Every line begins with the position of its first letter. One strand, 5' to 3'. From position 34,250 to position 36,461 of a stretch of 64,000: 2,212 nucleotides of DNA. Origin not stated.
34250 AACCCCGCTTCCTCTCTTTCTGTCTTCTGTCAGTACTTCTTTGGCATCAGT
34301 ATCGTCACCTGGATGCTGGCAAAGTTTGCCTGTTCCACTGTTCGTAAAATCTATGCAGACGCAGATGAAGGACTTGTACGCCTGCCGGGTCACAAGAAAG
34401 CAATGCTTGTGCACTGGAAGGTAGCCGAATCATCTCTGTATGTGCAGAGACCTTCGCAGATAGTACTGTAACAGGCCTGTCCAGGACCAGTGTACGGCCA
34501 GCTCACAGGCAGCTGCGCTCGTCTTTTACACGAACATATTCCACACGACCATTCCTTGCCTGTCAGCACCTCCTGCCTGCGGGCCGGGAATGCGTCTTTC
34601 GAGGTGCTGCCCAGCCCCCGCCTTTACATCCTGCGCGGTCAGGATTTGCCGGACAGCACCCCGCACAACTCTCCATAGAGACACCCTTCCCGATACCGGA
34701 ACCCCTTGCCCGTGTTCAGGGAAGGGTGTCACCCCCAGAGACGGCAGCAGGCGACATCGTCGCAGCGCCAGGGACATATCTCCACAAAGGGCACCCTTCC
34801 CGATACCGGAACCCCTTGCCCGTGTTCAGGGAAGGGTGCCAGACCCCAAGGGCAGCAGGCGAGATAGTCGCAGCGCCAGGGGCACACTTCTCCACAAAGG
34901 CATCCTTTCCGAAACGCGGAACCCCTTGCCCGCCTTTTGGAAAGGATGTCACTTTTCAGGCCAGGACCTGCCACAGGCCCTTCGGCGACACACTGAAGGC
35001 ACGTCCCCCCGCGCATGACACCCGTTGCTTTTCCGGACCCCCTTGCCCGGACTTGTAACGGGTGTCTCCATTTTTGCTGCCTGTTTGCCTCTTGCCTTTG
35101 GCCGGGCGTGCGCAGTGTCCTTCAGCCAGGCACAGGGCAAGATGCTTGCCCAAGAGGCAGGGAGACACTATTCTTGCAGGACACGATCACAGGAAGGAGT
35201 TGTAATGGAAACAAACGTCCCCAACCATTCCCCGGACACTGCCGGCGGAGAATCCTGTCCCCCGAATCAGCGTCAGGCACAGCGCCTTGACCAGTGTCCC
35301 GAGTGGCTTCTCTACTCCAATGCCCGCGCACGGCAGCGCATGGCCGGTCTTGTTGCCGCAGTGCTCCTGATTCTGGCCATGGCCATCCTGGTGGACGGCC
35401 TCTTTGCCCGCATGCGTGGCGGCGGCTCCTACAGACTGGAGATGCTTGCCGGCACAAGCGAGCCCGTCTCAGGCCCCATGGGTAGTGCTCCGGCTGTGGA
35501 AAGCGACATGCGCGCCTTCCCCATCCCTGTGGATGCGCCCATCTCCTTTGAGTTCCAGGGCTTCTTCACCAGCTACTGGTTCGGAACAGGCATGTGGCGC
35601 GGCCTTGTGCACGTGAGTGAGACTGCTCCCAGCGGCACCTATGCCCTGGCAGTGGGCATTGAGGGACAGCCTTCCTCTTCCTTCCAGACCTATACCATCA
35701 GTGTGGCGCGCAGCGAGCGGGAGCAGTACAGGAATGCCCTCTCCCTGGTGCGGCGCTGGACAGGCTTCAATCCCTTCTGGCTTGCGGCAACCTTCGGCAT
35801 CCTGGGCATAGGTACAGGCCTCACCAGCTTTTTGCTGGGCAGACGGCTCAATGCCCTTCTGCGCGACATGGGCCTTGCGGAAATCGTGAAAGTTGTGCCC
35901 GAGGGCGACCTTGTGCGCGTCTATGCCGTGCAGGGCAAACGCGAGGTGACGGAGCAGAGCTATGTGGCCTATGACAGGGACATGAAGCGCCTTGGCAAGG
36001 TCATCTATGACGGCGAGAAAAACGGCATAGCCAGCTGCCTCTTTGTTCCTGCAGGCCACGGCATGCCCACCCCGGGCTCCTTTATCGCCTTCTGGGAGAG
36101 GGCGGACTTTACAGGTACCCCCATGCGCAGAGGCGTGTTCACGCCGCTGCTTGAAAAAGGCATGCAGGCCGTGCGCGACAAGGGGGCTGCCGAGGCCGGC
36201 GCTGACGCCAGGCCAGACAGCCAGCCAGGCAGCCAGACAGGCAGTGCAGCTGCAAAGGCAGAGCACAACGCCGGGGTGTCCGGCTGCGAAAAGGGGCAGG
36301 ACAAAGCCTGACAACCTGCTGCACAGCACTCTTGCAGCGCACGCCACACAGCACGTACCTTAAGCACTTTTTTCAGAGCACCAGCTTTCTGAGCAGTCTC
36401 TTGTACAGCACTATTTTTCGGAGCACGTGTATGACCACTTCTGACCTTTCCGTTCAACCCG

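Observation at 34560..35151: Tandem array of four ~110-bp units, each a two-tier hairpin with compensatory stem changes and a near-invariant loop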

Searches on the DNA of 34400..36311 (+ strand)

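Call 5: search_rna_families(source=window, start=34400, end=35250, threshold=evalue, max_evalue=10, show_alignments=5)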
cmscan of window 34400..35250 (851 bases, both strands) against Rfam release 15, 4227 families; matches with E-value up to 10: 9.
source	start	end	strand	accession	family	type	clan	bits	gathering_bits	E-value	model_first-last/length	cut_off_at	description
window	34787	34840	-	RF00102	VA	Gene;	-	19.7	62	1.3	1-159/159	no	VA RNA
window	34889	34960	+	RF02996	int-alpA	Gene; sRNA;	-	17.8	35.8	0.63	1-71/71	no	int-alpA RNA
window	35086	35145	-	RF01539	TB11Cs4H1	Gene; snRNA; snoRNA; HACA-box;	-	17.2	45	2.3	1-72/72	no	Trypanosomatid snoRNA TB11Cs4H1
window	34677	34730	-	RF00102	VA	Gene;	-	17.2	62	4.5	1-159/159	no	VA RNA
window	34789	34842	+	RF04233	mir-680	Gene; miRNA;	-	15.8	104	7.8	1-101/101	no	mir-680 microRNA precursor family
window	35087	35158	+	RF02974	Fibro-purF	Cis-reg;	-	14.8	60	2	1-75/75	no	Fibro-purF RNA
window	34890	35026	-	RF03068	RT-3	Gene; sRNA;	-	12.5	40.5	2.6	1-148/148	no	RT-3 RNA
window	35076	35170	+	RF01225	ACA64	Gene; snRNA; snoRNA; HACA-box;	-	12.1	35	9.3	1-128/128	no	Small nucleolar RNA ACA64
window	34708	34756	+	RF00050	FMN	Cis-reg; riboswitch;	-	11.7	66.2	8.6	1-138/138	no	FMN riboswitch aptamer (RFN element)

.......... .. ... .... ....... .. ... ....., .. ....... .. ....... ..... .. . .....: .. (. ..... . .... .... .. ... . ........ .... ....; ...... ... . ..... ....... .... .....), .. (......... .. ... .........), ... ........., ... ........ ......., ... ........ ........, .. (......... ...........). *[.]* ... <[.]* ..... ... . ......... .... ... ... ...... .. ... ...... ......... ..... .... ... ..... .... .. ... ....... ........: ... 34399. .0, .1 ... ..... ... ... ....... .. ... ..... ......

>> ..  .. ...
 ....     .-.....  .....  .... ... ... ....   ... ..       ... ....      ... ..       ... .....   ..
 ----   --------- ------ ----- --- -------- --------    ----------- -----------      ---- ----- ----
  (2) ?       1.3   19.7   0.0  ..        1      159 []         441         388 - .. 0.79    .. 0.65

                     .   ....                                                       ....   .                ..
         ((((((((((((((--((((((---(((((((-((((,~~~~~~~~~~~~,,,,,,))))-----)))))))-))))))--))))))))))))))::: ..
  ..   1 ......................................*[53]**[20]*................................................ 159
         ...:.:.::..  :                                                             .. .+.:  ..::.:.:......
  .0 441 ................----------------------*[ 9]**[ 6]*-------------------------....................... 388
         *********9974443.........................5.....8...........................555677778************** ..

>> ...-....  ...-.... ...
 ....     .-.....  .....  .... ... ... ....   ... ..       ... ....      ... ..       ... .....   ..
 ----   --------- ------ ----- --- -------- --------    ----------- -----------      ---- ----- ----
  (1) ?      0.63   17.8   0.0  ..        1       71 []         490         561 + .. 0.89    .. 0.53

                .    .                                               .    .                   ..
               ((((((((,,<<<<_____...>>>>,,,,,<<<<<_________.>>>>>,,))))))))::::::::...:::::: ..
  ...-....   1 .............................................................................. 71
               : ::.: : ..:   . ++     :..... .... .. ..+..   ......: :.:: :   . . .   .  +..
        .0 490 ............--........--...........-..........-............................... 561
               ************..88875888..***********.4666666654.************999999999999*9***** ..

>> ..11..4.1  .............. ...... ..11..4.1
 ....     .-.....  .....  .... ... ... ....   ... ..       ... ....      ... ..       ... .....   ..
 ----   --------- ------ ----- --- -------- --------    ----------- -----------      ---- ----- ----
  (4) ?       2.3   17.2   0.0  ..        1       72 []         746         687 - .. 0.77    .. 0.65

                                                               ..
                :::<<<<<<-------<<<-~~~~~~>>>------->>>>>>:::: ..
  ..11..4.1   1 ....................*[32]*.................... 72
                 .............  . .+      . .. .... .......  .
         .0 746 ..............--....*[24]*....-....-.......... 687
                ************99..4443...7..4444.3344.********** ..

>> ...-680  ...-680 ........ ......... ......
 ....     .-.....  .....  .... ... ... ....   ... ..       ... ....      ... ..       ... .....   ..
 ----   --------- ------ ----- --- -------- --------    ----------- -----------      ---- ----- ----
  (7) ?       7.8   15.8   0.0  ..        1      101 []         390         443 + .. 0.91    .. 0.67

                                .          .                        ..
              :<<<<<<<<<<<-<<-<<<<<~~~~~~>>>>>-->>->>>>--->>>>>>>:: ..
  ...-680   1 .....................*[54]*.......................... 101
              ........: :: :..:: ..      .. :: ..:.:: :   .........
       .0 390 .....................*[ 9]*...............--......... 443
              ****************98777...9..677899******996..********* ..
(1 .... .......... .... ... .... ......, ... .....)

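Call 40: build_rna_model(alignment_id=A1, structure=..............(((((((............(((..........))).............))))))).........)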
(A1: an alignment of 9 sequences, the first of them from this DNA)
Model R1 built from alignment A1 (9 sequences, 78 columns); structure: as given.
model positions 71; base pairs 10; branch points 0; effective number of sequences 5.05; information 0.793 bits per position. Calibrated on 0.2 Mb of random sequence (short: E-values are rough).
structure used (alignment columns):
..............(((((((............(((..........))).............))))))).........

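Call 41: search_with_rna_model(model_id=R1, source=window, filters=off, max_evalue=10)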
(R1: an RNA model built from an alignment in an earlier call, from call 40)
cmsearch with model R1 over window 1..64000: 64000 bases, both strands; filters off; matches with E-value up to 10: 29.
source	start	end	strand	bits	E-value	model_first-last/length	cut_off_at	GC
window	34667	34738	+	78.2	7.9e-16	1-71/71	no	0.6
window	34886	34958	+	77.2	1.4e-15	1-71/71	no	0.51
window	34776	34848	+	75.9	2.6e-15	1-71/71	no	0.6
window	35005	35074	+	61.9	4e-12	1-71/71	no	0.61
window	30770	30838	+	21.1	0.0079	1-71/71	no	0.59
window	34675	34730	-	18.8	0.026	14-68/71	no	0.59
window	34896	34950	-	16.9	0.069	14-66/71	no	0.55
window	34786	34840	-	15.2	0.17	14-67/71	no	0.64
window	30061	30144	-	13.2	0.47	1-71/71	no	0.61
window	34535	34602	+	11.7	1.1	1-71/71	no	0.59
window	28537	28585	+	11.5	1.2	1-71/71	no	0.59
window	7019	7063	+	10.6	1.9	1-71/71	no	0.56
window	35015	35066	-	10.3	2.3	14-65/71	no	0.6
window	11218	11288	-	10.1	2.4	1-71/71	no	0.61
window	43049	43135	-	9.6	3.2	1-71/71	no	0.62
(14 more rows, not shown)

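Call 42: search_with_rna_model(model_id=R1, sources=[L001, L002, L005, L006, L007, L008, L009, L011, L013, L014, L015, L016, L017, L018, L019, L185, L233, L234, L235, L236, L237, L238, L239, L256, L257], max_evalue=10, make_alignment=true)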
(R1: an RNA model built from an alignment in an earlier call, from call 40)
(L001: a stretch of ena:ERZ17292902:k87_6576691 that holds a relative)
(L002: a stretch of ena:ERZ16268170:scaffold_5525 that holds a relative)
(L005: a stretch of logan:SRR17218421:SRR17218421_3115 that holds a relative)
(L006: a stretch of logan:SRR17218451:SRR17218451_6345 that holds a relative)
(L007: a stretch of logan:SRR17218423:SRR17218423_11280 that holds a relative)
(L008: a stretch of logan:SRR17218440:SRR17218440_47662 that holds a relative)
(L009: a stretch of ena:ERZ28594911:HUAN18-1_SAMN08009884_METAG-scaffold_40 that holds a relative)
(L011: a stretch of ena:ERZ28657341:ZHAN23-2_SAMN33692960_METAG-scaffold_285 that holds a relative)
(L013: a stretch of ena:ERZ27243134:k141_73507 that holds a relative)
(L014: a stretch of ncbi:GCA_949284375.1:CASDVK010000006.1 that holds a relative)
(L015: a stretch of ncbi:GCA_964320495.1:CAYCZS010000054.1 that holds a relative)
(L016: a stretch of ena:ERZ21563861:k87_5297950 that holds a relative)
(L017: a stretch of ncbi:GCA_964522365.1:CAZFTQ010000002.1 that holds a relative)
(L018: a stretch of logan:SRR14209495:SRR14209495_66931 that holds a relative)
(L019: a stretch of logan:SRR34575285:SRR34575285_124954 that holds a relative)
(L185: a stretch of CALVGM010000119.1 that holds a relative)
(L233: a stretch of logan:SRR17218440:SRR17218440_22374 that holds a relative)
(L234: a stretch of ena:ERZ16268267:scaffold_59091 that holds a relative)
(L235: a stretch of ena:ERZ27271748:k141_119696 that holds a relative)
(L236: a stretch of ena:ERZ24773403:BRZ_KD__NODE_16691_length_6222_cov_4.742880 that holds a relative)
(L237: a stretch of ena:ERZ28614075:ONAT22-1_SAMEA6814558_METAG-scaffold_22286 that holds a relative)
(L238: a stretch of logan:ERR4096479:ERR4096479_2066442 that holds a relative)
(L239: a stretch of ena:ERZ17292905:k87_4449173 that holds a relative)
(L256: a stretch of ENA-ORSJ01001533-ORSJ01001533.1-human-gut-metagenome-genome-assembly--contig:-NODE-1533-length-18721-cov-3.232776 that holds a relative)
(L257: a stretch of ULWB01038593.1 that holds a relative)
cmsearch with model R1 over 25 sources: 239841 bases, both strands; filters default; matches with E-value up to 10: 40.
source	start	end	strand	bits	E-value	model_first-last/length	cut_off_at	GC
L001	11253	11324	+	78.2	3e-15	1-71/71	no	0.6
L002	8653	8724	+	78.2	3e-15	1-71/71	no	0.6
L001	11472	11544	+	77.2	5.1e-15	1-71/71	no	0.51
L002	8872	8944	+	77.2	5.1e-15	1-71/71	no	0.51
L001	11362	11434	+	75.9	9.7e-15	1-71/71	no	0.6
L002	8762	8834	+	75.9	9.7e-15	1-71/71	no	0.6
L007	1389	1460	+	74.8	1.7e-14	1-71/71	no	0.58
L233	68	142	+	72.9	4.7e-14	1-71/71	no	0.57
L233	194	263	+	69.5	2.8e-13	1-71/71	no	0.59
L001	11591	11660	+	61.9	1.5e-11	1-71/71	no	0.61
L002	8991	9060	+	61.9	1.5e-11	1-71/71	no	0.61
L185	5869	5932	-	58.9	7.3e-11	1-71/71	no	0.56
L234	394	457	+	58.2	1e-10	1-71/71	no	0.59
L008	1386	1438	+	52.9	1.7e-09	1-52/71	3'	0.6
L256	3920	3983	-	51.5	3.5e-09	1-71/71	no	0.58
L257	2383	2446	-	51.5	3.5e-09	1-71/71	no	0.58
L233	1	31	+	26.2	0.002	41-71/71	5'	0.61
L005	11137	11168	+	23.4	0.0087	1-31/71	3'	0.53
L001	7356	7424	+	21.1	0.03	1-71/71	no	0.59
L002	4756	4824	+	21.1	0.03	1-71/71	no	0.59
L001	11261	11316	-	18.8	0.097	14-68/71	no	0.59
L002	8661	8716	-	18.8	0.097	14-68/71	no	0.59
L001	11482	11536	-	16.9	0.26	14-66/71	no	0.55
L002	8882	8936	-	16.9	0.26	14-66/71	no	0.55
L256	8515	8586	+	16.9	0.26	1-71/71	no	0.51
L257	6978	7049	+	16.9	0.26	1-71/71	no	0.51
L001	11372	11426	-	15.2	0.64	14-67/71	no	0.64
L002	8772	8826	-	15.2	0.64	14-67/71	no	0.64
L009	1572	1632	-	14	1.2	1-71/71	no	0.64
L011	1572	1632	-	14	1.2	1-71/71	no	0.64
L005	6679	6729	-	13.2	1.8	1-71/71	no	0.61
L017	6203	6253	-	12.5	2.7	1-71/71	no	0.63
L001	6680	6730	-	12.4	2.7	1-71/71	no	0.57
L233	204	255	-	12.4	2.8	14-65/71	no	0.65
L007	1399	1452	-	12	3.4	14-66/71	no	0.61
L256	8960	9045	-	11.3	4.9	1-71/71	no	0.57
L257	7423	7508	-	11.3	4.9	1-71/71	no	0.57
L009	2102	2132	+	10.2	8.6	1-71/71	no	0.61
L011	2102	2132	+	10.2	8.6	1-71/71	no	0.61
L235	873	903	+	10.2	8.6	1-71/71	no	0.61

Alignment A2: 40 matches aligned to the model, 104 columns, each read 5' to 3' on its own strand. Consensus structure (alignment columns), stored with it:
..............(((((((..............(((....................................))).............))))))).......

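Call 45: search_with_rna_model(model_id=R1, sources=[window, L007, L233, L185, L234, L256], max_evalue=0.000001, make_alignment=true, show_alignments=10)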
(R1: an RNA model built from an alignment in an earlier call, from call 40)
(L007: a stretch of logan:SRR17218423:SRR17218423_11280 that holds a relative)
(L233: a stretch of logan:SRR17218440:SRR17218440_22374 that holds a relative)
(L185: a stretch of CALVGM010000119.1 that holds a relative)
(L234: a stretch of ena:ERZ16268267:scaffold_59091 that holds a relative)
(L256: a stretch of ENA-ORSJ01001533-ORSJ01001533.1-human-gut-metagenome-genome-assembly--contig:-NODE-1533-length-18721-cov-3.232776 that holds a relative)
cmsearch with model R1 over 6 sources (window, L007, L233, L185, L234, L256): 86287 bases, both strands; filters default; matches with E-value up to 0.000001: 10.
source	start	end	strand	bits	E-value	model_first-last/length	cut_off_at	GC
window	34667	34738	+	78.2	1.1e-15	1-71/71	no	0.6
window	34886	34958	+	77.2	1.8e-15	1-71/71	no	0.51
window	34776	34848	+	75.9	3.5e-15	1-71/71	no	0.6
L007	1389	1460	+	74.8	6.2e-15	1-71/71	no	0.58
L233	68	142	+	72.9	1.7e-14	1-71/71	no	0.57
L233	194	263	+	69.5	1e-13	1-71/71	no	0.59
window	35005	35074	+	61.9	5.4e-12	1-71/71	no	0.61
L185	5869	5932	-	58.9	2.6e-11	1-71/71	no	0.56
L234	394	457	+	58.2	3.7e-11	1-71/71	no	0.59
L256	3920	3983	-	51.5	1.3e-09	1-71/71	no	0.58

Alignment A3: 10 matches aligned to the model, 76 columns, each read 5' to 3' on its own strand. Consensus structure (alignment columns), stored with it:
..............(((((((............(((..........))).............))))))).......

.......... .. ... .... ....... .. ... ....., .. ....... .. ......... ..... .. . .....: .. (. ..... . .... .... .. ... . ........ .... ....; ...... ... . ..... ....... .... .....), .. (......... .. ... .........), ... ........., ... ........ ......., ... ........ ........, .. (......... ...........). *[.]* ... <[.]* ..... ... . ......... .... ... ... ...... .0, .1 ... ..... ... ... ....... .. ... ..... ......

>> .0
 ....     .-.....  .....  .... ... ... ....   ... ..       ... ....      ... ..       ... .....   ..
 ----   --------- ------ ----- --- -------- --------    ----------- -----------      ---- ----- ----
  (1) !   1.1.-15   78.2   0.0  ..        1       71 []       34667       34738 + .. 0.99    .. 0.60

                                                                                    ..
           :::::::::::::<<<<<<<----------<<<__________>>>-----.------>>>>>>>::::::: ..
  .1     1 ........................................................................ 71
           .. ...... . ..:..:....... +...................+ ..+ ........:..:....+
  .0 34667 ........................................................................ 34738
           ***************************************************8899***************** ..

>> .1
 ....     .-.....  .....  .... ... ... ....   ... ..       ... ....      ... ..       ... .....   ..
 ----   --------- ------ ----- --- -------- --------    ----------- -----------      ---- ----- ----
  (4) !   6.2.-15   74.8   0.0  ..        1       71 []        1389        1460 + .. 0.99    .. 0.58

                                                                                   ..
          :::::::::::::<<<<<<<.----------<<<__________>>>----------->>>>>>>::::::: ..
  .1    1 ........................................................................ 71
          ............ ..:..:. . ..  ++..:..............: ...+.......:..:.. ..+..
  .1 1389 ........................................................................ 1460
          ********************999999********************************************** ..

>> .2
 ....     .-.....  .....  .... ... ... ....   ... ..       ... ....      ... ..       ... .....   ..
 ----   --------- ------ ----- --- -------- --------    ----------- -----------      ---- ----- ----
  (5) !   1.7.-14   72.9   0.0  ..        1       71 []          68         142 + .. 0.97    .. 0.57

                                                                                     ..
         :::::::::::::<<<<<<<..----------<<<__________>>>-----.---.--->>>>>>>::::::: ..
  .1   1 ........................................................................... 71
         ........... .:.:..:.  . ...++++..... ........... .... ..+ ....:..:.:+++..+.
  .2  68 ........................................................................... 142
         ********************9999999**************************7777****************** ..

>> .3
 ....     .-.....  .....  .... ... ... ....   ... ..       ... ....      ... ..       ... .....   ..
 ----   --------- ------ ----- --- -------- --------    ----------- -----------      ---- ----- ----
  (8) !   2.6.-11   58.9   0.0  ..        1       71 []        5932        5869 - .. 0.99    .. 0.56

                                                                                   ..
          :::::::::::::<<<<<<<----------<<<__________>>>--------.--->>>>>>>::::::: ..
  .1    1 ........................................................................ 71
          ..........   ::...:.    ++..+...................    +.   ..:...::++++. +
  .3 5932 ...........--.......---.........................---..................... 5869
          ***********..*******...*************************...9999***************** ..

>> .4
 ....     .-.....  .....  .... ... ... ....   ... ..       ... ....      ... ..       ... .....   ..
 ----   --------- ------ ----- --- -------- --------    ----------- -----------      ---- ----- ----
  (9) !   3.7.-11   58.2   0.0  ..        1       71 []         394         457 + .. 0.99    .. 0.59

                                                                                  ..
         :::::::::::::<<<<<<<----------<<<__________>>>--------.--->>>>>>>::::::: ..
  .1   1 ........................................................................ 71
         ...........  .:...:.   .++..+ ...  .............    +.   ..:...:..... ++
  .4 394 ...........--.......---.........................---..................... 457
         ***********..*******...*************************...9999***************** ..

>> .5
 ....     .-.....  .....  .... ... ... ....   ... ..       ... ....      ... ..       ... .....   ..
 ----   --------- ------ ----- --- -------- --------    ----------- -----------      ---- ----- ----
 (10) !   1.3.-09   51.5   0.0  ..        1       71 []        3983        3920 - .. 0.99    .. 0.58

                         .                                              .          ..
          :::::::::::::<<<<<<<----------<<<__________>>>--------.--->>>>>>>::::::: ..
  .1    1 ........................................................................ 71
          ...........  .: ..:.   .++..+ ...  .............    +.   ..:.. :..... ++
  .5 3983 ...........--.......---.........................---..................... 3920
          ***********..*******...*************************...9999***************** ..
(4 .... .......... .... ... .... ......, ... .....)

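Call 58: search_rna_families(sources=[L233, L234, L007], threshold=evalue, max_evalue=1)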
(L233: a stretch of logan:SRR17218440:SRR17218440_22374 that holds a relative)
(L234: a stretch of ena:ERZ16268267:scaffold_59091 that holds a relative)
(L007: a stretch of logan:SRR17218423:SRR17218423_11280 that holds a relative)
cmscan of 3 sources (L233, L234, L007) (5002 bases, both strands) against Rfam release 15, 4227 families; matches with E-value up to 1: 2.
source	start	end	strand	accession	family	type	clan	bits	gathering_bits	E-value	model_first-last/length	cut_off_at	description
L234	403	487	+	RF02631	Hrs13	Gene; sRNA;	-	19.4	52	0.23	1-82/82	no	Hfq-regulated sRNA 13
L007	1089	1178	+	RF02924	skipping-rope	Gene; sRNA;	-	19.1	36.7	0.83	1-80/80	no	skipping-rope RNA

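Call 71: search_dna_similar(query=window:34530-35080:+, collection=plasmids, mode=distant, max_rows=10)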
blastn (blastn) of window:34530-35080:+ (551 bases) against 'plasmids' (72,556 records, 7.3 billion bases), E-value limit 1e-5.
No match.

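Call 72: search_dna_similar(query=window:34530-35080:+, collection=phages, mode=distant, max_rows=10)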
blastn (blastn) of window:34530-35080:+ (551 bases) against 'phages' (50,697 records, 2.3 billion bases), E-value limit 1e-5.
No match.

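Call 76: search_with_rna_model(model_id=R1, sources=[L262, L263, L264], max_evalue=1, filters=off)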
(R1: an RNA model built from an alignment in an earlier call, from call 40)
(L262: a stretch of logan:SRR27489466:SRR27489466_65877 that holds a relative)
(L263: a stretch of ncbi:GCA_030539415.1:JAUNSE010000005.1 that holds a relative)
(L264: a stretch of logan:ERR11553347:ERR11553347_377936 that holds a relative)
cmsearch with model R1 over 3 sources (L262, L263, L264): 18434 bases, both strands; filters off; matches with E-value up to 1: 2.
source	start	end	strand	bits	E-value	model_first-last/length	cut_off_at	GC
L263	2907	2945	-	10.9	0.47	1-71/71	no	0.56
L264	5755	5793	-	10.9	0.47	1-71/71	no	0.56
